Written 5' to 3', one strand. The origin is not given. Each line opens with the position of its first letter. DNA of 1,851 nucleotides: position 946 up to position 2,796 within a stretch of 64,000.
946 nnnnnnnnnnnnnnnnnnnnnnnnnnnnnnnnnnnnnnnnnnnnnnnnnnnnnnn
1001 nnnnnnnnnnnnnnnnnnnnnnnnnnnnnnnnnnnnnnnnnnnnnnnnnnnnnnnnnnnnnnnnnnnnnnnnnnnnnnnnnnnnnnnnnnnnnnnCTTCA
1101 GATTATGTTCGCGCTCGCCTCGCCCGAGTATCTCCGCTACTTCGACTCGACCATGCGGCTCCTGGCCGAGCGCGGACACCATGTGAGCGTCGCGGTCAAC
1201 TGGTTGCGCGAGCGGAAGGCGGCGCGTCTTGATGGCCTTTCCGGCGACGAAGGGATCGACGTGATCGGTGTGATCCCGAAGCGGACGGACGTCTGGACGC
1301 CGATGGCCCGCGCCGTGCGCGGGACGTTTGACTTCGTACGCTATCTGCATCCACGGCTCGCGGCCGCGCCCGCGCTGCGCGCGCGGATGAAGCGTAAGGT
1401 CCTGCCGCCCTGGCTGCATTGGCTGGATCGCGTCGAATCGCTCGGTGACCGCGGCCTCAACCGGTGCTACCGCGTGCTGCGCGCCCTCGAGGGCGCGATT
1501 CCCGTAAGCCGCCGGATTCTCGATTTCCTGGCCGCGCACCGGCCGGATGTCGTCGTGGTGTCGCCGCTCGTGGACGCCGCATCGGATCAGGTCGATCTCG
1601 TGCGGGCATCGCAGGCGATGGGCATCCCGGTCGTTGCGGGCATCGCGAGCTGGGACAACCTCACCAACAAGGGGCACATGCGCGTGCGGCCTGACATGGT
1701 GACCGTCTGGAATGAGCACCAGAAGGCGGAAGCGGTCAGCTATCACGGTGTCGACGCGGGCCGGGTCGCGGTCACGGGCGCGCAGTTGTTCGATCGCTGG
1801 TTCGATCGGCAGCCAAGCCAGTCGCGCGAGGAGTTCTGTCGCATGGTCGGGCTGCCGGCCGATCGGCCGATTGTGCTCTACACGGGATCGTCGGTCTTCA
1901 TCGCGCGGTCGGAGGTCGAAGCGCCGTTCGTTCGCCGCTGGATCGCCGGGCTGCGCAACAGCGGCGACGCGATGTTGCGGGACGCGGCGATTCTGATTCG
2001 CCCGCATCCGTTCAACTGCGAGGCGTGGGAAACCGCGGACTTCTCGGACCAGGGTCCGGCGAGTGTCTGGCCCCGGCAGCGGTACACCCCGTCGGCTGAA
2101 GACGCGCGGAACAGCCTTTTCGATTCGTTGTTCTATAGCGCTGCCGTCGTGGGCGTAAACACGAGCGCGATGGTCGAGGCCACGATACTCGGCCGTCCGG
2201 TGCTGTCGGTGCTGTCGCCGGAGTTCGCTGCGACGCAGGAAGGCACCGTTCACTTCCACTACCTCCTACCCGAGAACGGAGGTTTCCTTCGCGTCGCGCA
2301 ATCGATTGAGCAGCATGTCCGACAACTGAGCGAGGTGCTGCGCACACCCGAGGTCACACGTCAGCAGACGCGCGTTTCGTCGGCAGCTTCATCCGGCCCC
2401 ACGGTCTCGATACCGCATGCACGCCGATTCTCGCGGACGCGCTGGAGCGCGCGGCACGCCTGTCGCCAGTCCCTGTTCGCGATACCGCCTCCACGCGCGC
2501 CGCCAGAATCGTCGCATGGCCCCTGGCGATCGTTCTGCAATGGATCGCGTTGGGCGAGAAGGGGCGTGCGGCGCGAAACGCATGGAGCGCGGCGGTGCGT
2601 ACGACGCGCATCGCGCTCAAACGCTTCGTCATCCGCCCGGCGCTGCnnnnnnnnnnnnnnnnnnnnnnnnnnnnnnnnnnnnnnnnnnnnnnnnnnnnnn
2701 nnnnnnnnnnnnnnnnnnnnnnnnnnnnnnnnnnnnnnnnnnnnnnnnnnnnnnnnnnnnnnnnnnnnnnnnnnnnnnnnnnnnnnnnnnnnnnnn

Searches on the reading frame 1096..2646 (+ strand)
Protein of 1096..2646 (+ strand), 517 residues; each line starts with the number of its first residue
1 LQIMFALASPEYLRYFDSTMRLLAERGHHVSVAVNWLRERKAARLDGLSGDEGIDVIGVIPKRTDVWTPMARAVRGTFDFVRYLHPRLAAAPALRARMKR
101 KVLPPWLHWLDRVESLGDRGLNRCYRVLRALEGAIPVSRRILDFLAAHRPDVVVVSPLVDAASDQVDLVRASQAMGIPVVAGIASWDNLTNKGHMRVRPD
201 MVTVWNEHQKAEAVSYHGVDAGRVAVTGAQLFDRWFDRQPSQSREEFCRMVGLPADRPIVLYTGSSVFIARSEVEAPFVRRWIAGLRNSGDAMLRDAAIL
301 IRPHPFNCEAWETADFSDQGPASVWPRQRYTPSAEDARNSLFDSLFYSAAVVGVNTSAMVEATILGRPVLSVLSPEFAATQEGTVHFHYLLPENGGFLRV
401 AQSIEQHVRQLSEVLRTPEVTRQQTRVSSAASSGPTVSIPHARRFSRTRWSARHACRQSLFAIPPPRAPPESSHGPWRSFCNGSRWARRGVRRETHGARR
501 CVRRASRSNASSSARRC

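Call 34: search_protein_families(library=pfam, proteins=[window:1096-2646:+], max_evalue=10)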
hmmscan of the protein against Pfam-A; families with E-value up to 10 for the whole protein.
window:1096-2646:+ (517 aa): 2 families
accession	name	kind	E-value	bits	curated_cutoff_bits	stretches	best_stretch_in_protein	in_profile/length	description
PF13439.12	Glyco_transf_4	-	0.025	15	28.5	2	15-161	7-168/170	Glycosyltransferase Family 4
PF05944.17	Phage_term_smal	-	0.21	12.1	29.4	1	94-119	19-44/130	Phage small terminase subunit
